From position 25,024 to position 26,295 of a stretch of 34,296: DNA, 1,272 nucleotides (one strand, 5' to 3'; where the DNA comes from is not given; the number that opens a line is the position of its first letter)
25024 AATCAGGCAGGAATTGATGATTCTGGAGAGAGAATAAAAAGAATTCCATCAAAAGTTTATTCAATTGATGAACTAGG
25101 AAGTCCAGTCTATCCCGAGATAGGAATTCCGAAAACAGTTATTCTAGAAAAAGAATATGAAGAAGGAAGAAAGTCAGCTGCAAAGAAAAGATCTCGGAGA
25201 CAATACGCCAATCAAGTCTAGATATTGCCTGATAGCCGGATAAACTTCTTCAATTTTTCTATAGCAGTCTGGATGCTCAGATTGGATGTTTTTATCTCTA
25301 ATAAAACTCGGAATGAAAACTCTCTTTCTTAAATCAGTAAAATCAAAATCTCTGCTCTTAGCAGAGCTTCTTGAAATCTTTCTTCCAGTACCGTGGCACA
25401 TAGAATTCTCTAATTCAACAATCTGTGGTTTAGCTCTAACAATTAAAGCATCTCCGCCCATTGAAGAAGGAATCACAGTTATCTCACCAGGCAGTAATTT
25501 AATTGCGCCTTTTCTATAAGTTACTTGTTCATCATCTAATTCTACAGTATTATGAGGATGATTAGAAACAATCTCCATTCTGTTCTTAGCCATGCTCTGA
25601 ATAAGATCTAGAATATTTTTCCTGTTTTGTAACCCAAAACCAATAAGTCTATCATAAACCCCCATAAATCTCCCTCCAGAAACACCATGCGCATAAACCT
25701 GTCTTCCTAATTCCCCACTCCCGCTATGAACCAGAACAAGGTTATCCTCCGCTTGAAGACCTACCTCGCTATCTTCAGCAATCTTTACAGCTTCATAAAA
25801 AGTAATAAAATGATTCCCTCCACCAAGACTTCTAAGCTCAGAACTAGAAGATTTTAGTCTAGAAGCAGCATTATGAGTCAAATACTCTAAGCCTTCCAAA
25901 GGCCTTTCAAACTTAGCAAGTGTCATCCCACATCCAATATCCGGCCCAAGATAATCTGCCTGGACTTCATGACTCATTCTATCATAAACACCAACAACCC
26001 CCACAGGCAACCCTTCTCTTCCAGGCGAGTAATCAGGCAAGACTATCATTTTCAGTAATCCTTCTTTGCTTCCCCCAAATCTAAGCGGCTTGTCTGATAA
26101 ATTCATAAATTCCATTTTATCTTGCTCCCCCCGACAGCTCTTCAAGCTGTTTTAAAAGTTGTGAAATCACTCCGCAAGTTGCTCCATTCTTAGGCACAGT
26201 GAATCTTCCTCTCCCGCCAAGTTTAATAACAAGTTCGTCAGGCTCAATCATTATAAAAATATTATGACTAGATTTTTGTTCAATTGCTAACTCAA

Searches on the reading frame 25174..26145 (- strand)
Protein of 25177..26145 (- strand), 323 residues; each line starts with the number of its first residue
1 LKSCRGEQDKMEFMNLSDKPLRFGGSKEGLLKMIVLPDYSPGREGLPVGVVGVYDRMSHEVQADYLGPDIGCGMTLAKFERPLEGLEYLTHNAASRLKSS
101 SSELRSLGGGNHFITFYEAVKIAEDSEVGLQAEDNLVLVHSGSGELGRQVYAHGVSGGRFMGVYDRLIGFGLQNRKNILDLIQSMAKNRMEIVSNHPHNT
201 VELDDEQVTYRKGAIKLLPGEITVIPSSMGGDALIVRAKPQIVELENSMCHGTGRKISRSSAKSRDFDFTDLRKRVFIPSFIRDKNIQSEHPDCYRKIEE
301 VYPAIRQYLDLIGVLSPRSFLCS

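Call 3: search_protein_families(library=pfam, proteins=[window:25177-26145:-], max_evalue=0.1)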
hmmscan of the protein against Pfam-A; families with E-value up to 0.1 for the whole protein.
window:25177-26145:- (323 aa): 1 family
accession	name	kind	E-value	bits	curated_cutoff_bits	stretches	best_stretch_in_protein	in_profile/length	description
PF01139.22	RtcB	-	4.9e-31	108.8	27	3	170-306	243-407/426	tRNA-splicing ligase RtcB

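Call 5: search_protein_families(library=ncbifam, proteins=[window:25177-26145:-], max_evalue=0.1)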
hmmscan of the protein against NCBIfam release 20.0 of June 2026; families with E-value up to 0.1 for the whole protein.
window:25177-26145:- (323 aa): 4 families
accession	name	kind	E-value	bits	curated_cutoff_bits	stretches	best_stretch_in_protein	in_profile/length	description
NF007153.0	PRK09588.1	equivalog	2.3e-28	99.3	407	2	94-312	119-359/379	RNA ligase RtcB family protein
TIGR03073.1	release_rtcB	hypoth_equivalog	1.8e-24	86.5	271.8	1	28-308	26-345/356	RNA ligase RtcB family protein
NF052663.1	RtcB_rel_intein2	exception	4.2e-15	55.6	1050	1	195-314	500-614/626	intein-containing RctB family protein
NF038162.1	RtcB_rel_intein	exception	9.6e-10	37.1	1150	2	222-302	854-938/961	intein-containing RtcB family protein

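Call 6: search_protein_families(library=padloc, proteins=[window:25177-26145:-], max_evalue=0.1)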
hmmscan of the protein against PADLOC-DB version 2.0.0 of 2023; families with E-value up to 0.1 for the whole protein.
window:25177-26145:- (323 aa): 0 families

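Call 7: search_protein_families(library=phrogs, proteins=[window:25177-26145:-], max_evalue=0.1)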
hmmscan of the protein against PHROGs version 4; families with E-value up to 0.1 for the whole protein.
window:25177-26145:- (323 aa): 2 families
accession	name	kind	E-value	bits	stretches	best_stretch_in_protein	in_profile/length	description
phrog_1075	-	DNA, RNA and nucleotide metabolism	1.2e-36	127.8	3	170-316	282-434/459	tRNA splicing ligase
phrog_32430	-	DNA, RNA and nucleotide metabolism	2.1e-14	54.4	1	202-315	18-130/139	tRNA splicing ligase RtcB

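Call 8: find_encoding_contigs(protein=window:25174-26115:-, flank=10000, max_places=10)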
Protein window:25174-26115:- (313 aa): 3 contigs read that carry it; 3 places shown.
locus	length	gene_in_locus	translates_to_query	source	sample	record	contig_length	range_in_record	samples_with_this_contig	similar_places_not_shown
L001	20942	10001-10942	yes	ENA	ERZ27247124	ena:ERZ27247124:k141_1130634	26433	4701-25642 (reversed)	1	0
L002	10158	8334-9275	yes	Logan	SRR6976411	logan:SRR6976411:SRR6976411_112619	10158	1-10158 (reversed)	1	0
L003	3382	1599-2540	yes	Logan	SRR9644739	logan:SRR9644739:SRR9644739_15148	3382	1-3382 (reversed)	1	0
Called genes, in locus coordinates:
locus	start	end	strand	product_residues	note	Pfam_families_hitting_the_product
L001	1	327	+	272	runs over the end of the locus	PF01909:NTP_transf_2, PF18765:Polbeta (weak)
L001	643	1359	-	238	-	-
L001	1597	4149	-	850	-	PF01326:PPDK_N, PF00391:PEP-utilizers, PF02896:PEP-utilizers_C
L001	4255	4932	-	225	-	PF03848:TehB (weak), PF05219:DREV (weak), PF13489:Methyltransf_23, PF05175:MTS, PF13847:Methyltransf_31, PF08241:Methyltransf_11, PF08242:Methyltransf_12, PF13649:Methyltransf_25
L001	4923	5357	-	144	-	PF00583:Acetyltransf_1, PF13673:Acetyltransf_10, PF13508:Acetyltransf_7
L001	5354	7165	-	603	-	PF00664:ABC_membrane, PF00005:ABC_tran, PF02463:SMC_N (faint)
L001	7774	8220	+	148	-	-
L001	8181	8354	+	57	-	-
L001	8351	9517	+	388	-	PF07460:NUMOD3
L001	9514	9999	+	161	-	-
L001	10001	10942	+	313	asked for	PF01139:RtcB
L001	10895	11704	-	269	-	-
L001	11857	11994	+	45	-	-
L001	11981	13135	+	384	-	PF12323:HTH_OrfB_IS605 (weak), PF01385:OrfB_IS605, PF07282:Cas12f1-like_TNB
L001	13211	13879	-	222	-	PF04893:Yip1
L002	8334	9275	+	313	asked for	PF01139:RtcB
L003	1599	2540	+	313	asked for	PF01139:RtcB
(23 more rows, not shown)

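Call 10: find_homologous_proteins(query=window:25177-26115:-, max_evalue=0.00001)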
Query window:25177-26115:- (313 aa): 447 proteins with E <= 0.00001 among 2060 candidates; the best 120 are listed.
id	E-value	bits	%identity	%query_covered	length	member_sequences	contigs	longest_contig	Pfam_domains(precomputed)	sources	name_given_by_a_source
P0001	5.2e-206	701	100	100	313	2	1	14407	PF01139.23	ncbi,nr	ncbi:MAG: RtcB family protein [Nanoarchaeota archaeon]|nr:RtcB family protein [Nanoarchaeota archaeo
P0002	1.2e-99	351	50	98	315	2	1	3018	PF01139.23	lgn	-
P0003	7.5e-98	345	50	99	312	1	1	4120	PF01139.23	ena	-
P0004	1.9e-97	344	50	99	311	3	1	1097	PF01139.23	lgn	-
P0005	2.8e-94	334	49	99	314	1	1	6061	PF01139.23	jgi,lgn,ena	jgi:tRNA-splicing ligase RtcB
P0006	1.2e-91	325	48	99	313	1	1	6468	PF01139.23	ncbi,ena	-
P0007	4.8e-89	317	48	97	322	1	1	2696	PF01139.23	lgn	-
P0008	9.9e-87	309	45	98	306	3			PF01139.23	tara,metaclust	tara:strand:+ start:4403 stop:5323 length:921 start_codon:yes stop_codon:yes gene_type:complete|meta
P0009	1.4e-86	309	46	99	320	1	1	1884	PF01139.23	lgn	-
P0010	2.3e-86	308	46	100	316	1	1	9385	PF01139.23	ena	-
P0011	2.3e-85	304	45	100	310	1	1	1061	PF01139.23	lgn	-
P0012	2.6e-85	304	45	100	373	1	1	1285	PF01139.23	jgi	-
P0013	4.1e-84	300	46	100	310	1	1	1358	PF01139.23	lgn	-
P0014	4.5e-83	297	46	99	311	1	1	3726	PF01139.23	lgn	-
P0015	8.7e-83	296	46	99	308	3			PF01139.23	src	-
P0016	1.5e-82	295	46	92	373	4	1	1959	PF01139.23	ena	-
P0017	4.1e-82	294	45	100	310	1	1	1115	PF01139.23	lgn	-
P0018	1.1e-81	292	42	98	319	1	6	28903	PF01139.23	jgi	jgi:RNA-splicing ligase RtcB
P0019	2.2e-80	288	44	99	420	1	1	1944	PF01139.23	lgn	-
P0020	2.3e-80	288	42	99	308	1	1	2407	PF01139.23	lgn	-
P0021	9.3e-80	286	46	99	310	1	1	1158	PF01139.23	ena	-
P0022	4.4e-75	271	42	98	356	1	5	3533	PF01139.23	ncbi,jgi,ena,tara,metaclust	jgi:RNA-splicing ligase RtcB|tara:strand:+ start:42 stop:1112 length:1071 start_codon:yes stop_codon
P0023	8.5e-75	270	43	98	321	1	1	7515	PF01139.23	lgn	-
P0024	9.3e-73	263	43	98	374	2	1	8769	PF01139.23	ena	-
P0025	1.3e-72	263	43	93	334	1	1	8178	PF01139.23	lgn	-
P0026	2.9e-72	261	43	98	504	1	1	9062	PF01139.23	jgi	jgi:hypothetical protein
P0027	5.9e-72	260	43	96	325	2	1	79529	PF01139.23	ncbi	-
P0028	3.9e-71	258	45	97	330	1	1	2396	PF01139.23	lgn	-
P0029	5.5e-71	257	42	93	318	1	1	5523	PF01139.23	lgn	-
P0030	6.0e-71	257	42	98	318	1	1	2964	PF01139.23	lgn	-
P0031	4.3e-68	248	39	100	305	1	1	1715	PF01139.23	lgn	-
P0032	1.6e-67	246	40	99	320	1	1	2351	PF01139.23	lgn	-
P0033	9.4e-67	243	42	99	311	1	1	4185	PF01139.23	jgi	-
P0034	3.9e-65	238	39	99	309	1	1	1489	PF01139.23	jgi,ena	-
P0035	3.1e-64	235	38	99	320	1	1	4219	PF01139.23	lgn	-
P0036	9.8e-60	220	38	99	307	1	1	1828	PF01139.23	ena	-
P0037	3.5e-59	219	37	97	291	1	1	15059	PF01139.23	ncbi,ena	-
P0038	2.6e-58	216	38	98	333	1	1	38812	PF01139.23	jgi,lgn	-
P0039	7.8e-57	211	38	91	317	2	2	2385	PF01139.23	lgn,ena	-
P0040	2.2e-51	193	35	96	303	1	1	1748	PF01139.23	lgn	-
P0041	2.4e-49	186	35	98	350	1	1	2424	PF01139.23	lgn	-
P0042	1.6e-46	177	36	97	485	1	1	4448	PF01139.23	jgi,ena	-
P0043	1.3e-44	171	37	81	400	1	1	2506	PF01139.23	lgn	-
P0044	1.5e-42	164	35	99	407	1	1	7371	PF01139.23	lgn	-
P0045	2.9e-37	147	33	99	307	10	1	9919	PF01139.23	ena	-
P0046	3.6e-30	123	27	93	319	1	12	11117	PF01139.23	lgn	-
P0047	5.6e-30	123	33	89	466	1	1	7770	PF01139.23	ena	-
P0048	4.7e-29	120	27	94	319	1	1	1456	PF01139.23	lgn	-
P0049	2.7e-17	81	28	85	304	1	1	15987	PF01139.23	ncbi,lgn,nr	ncbi:MAG: RtcB family protein [Nanoarchaeota archaeon]|nr:RtcB family protein [Nanoarchaeota archaeo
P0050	8.6e-15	73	27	91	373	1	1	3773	PF01139.23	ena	-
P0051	2.9e-14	71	28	76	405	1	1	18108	PF01139.23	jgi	jgi:tRNA-splicing ligase RtcB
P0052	6.4e-14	70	29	67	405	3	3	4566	PF01139.23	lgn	-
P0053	8.1e-14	70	26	89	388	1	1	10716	PF01139.23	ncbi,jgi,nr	ncbi:MAG: RtcB family protein [Spirochaetaceae bacterium]|jgi:RNA-splicing ligase RtcB|nr:RtcB famil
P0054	1.5e-13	69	29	71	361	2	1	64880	PF01139.23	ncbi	-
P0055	2.6e-13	68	26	91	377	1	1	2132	PF01139.23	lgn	-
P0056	3.1e-13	68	26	90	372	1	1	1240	PF01139.23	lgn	-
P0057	5.4e-13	67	26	90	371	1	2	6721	PF01139.23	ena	-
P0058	8.7e-13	66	26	90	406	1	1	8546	PF01139.23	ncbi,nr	ncbi:MAG: RtcB family protein [Planctomycetaceae bacterium]|nr:RtcB family protein [Planctomycetacea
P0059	1.0e-12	66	26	91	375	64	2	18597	PF01139.23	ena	-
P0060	1.7e-12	65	25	92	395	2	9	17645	PF01139.23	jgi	jgi:tRNA-splicing ligase RtcB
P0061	2.0e-12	65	30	78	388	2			PF01139.23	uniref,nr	uniref:RtcB family protein n=1 Tax=Aestuariimicrobium ganziense TaxID=2773677 RepID=UPI0019458E0B|nr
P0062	2.2e-12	65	27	91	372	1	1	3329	PF01139.23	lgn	-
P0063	3.0e-12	64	25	87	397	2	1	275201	PF01139.23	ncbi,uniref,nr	ncbi:RtcB family protein [Streptomyces sp. PT12]|uniref:RtcB family protein n=1 Tax=Streptomyces sp.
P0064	3.1e-12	64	29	69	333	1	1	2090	PF01139.23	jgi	jgi:tRNA-splicing ligase RtcB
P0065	3.4e-12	64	26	93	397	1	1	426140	PF01139.23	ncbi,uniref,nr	ncbi:RtcB family protein [Actinomadura macra]|uniref:RtcB family protein n=1 Tax=Actinomadura macra 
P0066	3.5e-12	64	26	90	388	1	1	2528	PF01139.23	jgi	-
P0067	3.5e-12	64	27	90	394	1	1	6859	PF01139.23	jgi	jgi:tRNA-splicing ligase RtcB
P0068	3.7e-12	64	27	98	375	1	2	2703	PF01139.23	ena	-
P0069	6.1e-12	63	24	80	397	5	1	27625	PF01139.23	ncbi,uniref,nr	ncbi:RtcB family protein [Streptomyces sp. NRRL B-24484]|uniref:RtcB family protein n=1 Tax=Streptom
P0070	6.4e-12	63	29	70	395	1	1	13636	PF01139.23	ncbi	ncbi:MAG TPA: RtcB family protein [Polyangiaceae bacterium]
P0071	7.5e-12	63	29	69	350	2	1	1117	PF01139.23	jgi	jgi:tRNA-splicing ligase RtcB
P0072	7.8e-12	63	26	79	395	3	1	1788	PF01139.23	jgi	jgi:tRNA-splicing ligase RtcB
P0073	9.0e-12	63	27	86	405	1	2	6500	PF01139.23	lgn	-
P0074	1.1e-11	62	23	99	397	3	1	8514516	PF01139.23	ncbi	ncbi:RtcB family protein [Kitasatospora arboriphila]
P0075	1.4e-11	62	26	81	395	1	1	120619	PF01139.23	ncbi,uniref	ncbi:RtcB family protein [Nocardiopsis sp. LOL_012]|uniref:RtcB family protein n=1 Tax=Nocardiopsis 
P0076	1.4e-11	62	29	89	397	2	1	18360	PF01139.23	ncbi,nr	ncbi:MAG: hypothetical protein JWN52_5421 [Actinomycetia bacterium]|nr:hypothetical protein [Actinom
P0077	1.8e-11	62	28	89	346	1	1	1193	PF01139.23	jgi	jgi:tRNA-splicing ligase RtcB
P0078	1.9e-11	62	27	77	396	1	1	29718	PF01139.23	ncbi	ncbi:MAG TPA: RtcB family protein [Streptosporangiaceae bacterium]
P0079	2.1e-11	62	28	90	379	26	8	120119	PF01139.23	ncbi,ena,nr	ncbi:MAG: RtcB family protein [Lachnospiraceae bacterium]|nr:RtcB family protein [Lachnospiraceae ba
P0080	2.2e-11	62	27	77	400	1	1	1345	PF01139.23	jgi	jgi:tRNA-splicing ligase RtcB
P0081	2.3e-11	62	29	69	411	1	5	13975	PF01139.23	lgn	-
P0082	2.4e-11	61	27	77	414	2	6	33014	PF01139.23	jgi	jgi:tRNA-splicing ligase RtcB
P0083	2.7e-11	61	28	73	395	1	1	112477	PF01139.23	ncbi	-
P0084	2.8e-11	61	24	90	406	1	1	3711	PF01139.23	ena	-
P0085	2.9e-11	61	27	89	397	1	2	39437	PF01139.23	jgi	jgi:tRNA-splicing ligase RtcB (3'-phosphate/5'-hydroxy nucleic acid ligase)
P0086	3.3e-11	61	24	93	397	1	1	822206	PF01139.23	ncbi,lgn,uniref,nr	ncbi:RtcB family protein [Actinomadura macrotermitis]|uniref:3'-phosphate/5'-hydroxy nucleic acid li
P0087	3.3e-11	61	26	78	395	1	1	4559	PF01139.23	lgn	-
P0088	3.5e-11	61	31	65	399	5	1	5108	PF01139.23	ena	-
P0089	3.6e-11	61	24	97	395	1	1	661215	PF01139.23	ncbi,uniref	ncbi:RtcB family protein [Nonomuraea terrae]|uniref:RtcB family protein n=1 Tax=Nonomuraea terrae Ta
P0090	3.7e-11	61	27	93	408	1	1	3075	PF01139.23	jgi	jgi:tRNA-splicing ligase RtcB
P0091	3.8e-11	61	24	97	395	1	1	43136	PF01139.23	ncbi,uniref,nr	ncbi:RtcB family protein [Nonomuraea terrae]|uniref:3'-phosphate/5'-hydroxy nucleic acid ligase n=1 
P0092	4.2e-11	61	29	47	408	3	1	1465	PF01139.23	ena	-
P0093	4.2e-11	61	26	93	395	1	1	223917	PF01139.23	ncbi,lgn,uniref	ncbi:RtcB family protein [Stackebrandtia soli]|uniref:RtcB family protein n=1 Tax=Stackebrandtia sol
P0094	4.4e-11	61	26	90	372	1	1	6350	PF01139.23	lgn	-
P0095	5.1e-11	60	25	90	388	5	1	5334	PF01139.23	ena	-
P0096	5.4e-11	60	26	90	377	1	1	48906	PF01139.23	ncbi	-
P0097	5.8e-11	60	28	70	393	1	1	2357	PF01139.23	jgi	jgi:tRNA-splicing ligase RtcB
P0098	6.2e-11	60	26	92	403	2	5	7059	PF01139.23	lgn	-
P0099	6.6e-11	60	26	91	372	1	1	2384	PF01139.23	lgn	-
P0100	6.7e-11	60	25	82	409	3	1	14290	PF01139.23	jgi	-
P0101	7.5e-11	60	24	91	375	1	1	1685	PF01139.23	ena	-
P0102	8.4e-11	60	26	89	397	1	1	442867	PF01139.23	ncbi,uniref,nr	ncbi:RtcB family protein [Actinomadura rudentiformis]|uniref:3'-phosphate/5'-hydroxy nucleic acid li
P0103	8.7e-11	60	26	93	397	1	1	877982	PF01139.23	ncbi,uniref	ncbi:RtcB family protein [Spirillospora sp. NPDC048911]|uniref:RtcB family protein n=1 Tax=Spirillos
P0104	9.3e-11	59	27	78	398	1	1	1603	PF01139.23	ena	-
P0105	9.7e-11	59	25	91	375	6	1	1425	PF01139.23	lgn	-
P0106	1.1e-10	59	27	90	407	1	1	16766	PF01139.23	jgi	jgi:tRNA-splicing ligase RtcB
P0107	1.3e-10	59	28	81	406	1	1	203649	PF01139.23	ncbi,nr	ncbi:RtcB family protein [Pseudonocardiaceae bacterium YIM PH 21723]|nr:RtcB family protein [Pseudon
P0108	1.4e-10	59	25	73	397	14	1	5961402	PF01139.23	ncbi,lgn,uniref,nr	ncbi:Fis family transcriptional regulator [Streptomyces xiamenensis]|uniref:3'-phosphate/5'-hydroxy 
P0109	1.6e-10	59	30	64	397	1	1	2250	PF01139.23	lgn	-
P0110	1.7e-10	59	26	90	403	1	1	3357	PF01139.23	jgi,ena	-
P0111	2.0e-10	58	28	71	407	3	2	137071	PF01139.23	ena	-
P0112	2.1e-10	58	27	98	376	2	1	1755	PF01139.23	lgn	-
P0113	2.4e-10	58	26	93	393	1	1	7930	PF01139.23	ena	-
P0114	2.5e-10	58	24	91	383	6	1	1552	PF01139.23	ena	-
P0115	2.5e-10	58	25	98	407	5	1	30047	PF01139.23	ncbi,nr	ncbi:MAG: RtcB family protein [Planctomycetota bacterium]|nr:RtcB family protein [Planctomycetota ba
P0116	2.6e-10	58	25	85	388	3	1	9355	PF01139.23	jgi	-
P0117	2.6e-10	58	25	99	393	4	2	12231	PF01139.23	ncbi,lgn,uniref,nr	ncbi:RtcB family protein [Sporichthya sp.]|uniref:RtcB family protein n=1 Tax=Sporichthya sp. TaxID=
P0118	2.9e-10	58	25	90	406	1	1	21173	PF01139.23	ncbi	-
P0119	3.0e-10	58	29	90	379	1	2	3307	PF01139.23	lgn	-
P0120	3.0e-10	58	27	86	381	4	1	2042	PF01139.23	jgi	-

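Call 13: find_related_loci(query=A1, collection=genome_contigs, flank=8000)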
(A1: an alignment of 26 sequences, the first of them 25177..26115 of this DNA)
Query A1 (313 aa) in genome_contigs; peptide patterns used: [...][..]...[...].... (x = any residue, [..] = any of these).
100 stretches matched a pattern; 78 encode a relative of the query (tblastn E <= 1e-3); 78 distinct loci.
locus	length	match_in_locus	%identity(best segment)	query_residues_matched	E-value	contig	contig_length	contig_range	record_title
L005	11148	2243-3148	39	2-307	1e-69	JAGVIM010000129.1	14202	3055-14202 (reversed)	MAG: Nanoarchaeota archaeon isolate DeMMO1_8 c_000000015425, whole genome shotgun sequence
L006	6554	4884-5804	38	3-309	4e-67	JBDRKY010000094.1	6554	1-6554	MAG: Candidatus Woesearchaeota archaeon isolate MEGAHIT-group-1.746 k141_4179336, whole genome shotgun sequence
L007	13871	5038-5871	37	3-307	2e-66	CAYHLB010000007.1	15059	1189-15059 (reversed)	MAG TPA_asm: Candidatus Woesearchaeota archaeon isolate ERP119705_co13_510 genome assembly, contig: NODE_4954_length_150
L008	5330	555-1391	30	13-301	1e-39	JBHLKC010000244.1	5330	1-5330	MAG: Candidatus Hodarchaeota archaeon isolate DZ1B.236 DZ1B.236@69779, whole genome shotgun sequence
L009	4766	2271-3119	29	19-305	9e-37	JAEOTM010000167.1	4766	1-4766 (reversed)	MAG: Candidatus Hodarchaeota archaeon isolate YT2_004 k127_52749702, whole genome shotgun sequence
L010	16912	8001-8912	43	10-311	3e-79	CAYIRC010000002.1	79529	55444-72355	MAG TPA_asm: Candidatus Woesearchaeota archaeon isolate ERP119705_co3_277 genome assembly, contig: NODE_185_length_79529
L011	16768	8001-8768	27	18-291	6e-29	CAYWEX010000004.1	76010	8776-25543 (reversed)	MAG TPA_asm: Candidatus Woesearchaeota archaeon isolate SRP178908_co1_347 genome assembly, contig: NODE_161_length_76010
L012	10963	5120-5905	28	18-297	1e-27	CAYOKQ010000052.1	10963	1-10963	MAG TPA_asm: uncultured Methanosarcinales archaeon isolate binchicken_co125_1105 genome assembly, contig: NODE_12218_len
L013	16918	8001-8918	27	18-307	3e-23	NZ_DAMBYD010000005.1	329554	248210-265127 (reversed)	MAG: Aminipila sp. isolate CTOTU49424 NODE_5_length_329554_cov_6.580915, whole genome shotgun sequence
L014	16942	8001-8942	26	7-307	2e-23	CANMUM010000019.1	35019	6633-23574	uncultured Rhodobacteraceae bacterium isolate 2B2-46-3Z.fasta genome assembly, contig: NODE_19, whole genome shotgun seq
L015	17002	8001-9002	26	5-307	2e-22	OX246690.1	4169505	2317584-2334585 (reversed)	Clostridioides difficile genome assembly, chromosome: 1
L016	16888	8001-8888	30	18-291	4e-22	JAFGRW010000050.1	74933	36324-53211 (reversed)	MAG: Spirochaetes bacterium isolate Zod_Metabat.857 k87_3955713, whole genome shotgun sequence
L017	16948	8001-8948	28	19-306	1e-21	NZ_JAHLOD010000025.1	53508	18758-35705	Clostridium bornimense strain N41 No41_ctg025, whole genome shotgun sequence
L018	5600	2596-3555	27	19-307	1e-21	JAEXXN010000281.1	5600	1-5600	MAG: Bacillota bacterium isolate OH_HDB_150 k127_398681, whole genome shotgun sequence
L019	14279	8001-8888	31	18-291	2e-21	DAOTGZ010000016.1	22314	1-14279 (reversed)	MAG TPA_asm: Spirochaetota bacterium isolate AMR_MDS_3064 NODE_2750_length_22314_cov_5.074217, whole genome shotgun sequ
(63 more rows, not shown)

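Call 14: find_related_loci(query=A1, collection=metagenome_contigs, flank=8000)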
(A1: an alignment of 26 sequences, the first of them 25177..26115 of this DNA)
Query A1 (313 aa) in metagenome_contigs; peptide patterns used: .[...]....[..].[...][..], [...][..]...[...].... (x = any residue, [..] = any of these).
600 stretches matched a pattern (row limit reached: there are more); 508 encode a relative of the query (tblastn E <= 1e-3); the best 80 are kept; 80 distinct loci.
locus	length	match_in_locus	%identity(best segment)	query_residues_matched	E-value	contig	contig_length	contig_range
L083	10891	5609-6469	46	17-305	1e-81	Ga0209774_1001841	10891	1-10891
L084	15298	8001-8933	44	1-311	6e-76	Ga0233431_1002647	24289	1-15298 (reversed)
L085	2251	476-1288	27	33-303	2e-33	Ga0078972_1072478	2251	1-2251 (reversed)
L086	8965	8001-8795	26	18-298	4e-26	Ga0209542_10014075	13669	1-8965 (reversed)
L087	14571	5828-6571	32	87-312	1e-21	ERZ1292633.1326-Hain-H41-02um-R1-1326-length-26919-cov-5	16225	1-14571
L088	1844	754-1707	27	18-307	2e-21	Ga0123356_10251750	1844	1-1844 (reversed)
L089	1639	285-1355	26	23-313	6e-21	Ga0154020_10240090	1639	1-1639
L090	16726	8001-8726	30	90-312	4e-20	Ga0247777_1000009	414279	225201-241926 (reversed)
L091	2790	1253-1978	28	90-312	3e-20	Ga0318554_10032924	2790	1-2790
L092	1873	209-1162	26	18-307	5e-20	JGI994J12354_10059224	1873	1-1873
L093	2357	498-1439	29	18-291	1e-19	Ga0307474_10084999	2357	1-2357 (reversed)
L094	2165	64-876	27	66-312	1e-19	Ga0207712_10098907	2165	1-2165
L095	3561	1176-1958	30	67-312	4e-19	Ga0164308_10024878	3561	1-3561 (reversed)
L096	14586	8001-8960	26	19-307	4e-19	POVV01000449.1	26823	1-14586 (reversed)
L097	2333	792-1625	27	63-312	4e-19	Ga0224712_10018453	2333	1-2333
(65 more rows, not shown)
